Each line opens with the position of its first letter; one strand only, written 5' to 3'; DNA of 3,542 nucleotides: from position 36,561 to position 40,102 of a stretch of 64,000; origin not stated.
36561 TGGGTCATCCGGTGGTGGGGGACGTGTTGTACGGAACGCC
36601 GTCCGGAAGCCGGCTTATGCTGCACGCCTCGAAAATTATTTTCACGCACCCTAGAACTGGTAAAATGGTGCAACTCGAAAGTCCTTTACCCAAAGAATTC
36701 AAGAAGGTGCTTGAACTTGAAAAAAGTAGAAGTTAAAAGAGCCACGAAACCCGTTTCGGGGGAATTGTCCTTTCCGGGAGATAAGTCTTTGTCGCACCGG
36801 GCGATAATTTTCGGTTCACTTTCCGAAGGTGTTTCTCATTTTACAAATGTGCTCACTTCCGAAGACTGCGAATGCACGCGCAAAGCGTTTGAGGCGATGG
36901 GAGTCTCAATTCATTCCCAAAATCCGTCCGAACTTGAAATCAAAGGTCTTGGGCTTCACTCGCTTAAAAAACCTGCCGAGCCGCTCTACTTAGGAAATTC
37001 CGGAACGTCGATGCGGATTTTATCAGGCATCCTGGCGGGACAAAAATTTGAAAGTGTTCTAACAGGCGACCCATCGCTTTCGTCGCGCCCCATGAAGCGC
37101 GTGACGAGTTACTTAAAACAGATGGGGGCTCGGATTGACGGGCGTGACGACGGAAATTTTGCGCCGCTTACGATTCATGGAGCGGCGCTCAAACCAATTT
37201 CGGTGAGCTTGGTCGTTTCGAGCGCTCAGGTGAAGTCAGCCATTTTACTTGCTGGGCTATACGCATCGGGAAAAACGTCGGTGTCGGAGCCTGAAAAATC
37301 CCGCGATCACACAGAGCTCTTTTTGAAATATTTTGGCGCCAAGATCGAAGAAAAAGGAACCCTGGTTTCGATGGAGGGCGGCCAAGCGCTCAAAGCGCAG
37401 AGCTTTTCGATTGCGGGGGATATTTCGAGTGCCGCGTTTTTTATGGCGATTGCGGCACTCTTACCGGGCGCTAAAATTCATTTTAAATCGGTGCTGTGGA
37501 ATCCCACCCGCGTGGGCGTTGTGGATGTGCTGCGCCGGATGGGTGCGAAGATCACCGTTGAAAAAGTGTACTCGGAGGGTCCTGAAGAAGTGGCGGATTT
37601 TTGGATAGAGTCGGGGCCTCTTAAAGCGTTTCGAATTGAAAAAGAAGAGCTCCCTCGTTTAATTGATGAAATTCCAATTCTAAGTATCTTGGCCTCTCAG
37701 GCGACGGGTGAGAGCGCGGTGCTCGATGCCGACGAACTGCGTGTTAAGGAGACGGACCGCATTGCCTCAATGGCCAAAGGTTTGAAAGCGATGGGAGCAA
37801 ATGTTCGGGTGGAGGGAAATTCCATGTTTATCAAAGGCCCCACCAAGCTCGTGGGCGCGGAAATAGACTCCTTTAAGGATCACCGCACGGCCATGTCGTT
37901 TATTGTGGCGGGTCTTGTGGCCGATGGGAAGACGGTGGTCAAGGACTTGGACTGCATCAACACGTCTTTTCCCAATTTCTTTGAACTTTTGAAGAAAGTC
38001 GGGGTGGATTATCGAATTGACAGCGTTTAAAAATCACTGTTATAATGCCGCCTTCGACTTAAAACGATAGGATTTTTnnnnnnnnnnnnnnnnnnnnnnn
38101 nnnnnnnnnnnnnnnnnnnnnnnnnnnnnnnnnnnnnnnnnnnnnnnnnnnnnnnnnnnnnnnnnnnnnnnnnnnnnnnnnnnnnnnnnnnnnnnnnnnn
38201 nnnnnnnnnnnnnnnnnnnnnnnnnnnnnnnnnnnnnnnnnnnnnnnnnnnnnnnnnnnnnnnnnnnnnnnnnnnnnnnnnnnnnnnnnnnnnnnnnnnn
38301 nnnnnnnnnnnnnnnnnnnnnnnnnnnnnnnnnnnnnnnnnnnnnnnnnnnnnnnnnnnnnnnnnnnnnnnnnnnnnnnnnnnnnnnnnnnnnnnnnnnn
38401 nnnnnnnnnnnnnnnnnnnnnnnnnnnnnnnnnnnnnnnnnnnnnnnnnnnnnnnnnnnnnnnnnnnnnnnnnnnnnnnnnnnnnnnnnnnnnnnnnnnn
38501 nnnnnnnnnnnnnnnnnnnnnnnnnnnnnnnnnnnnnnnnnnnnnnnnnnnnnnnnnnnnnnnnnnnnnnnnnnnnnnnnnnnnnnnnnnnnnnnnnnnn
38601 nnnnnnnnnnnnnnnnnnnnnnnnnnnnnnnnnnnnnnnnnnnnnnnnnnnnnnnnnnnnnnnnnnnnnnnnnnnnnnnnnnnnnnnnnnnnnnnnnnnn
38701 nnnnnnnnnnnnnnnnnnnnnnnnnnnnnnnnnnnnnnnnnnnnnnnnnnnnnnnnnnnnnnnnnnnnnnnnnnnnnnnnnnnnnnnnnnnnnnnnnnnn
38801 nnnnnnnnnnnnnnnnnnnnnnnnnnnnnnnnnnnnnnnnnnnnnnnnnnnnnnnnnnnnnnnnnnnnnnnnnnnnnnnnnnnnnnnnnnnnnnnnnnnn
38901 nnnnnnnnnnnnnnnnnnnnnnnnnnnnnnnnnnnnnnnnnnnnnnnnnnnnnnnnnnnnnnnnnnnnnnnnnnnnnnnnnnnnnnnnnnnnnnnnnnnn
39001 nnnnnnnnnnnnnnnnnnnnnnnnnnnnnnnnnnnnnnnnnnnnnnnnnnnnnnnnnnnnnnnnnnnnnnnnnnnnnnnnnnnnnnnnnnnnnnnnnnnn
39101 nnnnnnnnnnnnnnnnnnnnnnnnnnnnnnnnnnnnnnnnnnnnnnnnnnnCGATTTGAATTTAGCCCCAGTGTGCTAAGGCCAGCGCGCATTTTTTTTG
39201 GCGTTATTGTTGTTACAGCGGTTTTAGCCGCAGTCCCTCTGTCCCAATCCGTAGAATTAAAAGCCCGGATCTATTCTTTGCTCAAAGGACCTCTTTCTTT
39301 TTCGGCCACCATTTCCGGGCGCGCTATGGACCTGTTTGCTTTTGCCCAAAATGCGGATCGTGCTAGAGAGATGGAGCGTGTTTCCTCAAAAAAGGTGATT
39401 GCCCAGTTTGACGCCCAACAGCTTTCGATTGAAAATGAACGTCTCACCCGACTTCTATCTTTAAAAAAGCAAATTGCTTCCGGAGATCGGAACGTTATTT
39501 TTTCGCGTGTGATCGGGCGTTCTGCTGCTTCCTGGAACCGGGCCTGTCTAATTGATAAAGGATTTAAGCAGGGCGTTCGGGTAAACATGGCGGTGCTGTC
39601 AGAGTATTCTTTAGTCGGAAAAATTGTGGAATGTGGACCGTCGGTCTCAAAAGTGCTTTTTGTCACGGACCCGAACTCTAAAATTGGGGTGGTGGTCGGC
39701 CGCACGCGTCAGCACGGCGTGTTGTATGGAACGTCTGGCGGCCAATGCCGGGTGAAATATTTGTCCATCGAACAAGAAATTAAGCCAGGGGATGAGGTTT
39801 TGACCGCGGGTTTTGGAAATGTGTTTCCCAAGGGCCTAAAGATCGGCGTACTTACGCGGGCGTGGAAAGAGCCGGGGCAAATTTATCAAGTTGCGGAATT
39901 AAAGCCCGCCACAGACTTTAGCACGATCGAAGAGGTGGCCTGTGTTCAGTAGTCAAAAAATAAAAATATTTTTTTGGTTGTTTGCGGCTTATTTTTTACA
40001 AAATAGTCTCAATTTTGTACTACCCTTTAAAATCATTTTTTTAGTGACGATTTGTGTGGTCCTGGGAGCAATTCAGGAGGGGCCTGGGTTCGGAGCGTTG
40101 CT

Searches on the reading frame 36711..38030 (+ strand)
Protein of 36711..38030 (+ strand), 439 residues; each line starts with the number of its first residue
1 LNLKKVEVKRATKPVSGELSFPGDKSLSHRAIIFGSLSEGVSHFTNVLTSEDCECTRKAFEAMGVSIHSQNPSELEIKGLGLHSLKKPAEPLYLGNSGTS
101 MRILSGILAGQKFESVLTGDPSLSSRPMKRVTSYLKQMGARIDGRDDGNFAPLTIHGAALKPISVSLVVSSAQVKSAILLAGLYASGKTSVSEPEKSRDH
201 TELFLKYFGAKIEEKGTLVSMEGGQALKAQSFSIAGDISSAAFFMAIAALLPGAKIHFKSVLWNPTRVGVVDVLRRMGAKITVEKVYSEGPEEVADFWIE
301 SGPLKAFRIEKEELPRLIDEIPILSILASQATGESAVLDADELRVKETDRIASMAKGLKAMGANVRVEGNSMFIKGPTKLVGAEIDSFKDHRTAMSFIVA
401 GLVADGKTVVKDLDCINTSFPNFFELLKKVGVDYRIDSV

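Call 10: search_protein_families(library=pfam, proteins=[window:36711-38030:+], max_evalue=0.001)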
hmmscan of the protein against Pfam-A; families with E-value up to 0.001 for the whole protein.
window:36711-38030:+ (439 aa): 1 family
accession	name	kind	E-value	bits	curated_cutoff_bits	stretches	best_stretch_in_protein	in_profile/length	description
PF00275.25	EPSP_synthase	-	9.7e-119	397.2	22.8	1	11-426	3-416/417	EPSP synthase (3-phosphoshikimate 1-carboxyvinyltransferase)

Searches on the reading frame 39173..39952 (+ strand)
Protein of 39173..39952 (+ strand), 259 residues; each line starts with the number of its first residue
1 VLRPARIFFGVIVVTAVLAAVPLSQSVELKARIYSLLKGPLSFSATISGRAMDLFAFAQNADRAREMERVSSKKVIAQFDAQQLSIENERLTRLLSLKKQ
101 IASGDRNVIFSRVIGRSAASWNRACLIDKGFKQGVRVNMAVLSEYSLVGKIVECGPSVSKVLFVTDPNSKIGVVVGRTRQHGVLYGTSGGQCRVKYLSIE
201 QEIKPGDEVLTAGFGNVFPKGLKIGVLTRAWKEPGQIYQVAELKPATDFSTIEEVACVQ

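Call 10: search_protein_families(library=pfam, proteins=[window:39173-39952:+], max_evalue=0.001)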
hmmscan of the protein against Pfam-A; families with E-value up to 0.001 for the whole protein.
window:39173-39952:+ (259 aa): 1 family
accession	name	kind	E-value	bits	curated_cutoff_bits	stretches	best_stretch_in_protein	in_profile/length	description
PF04085.20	MreC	-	1.6e-41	141.9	28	1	113-258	1-146/147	Rod shape-determining protein MreC, barrel core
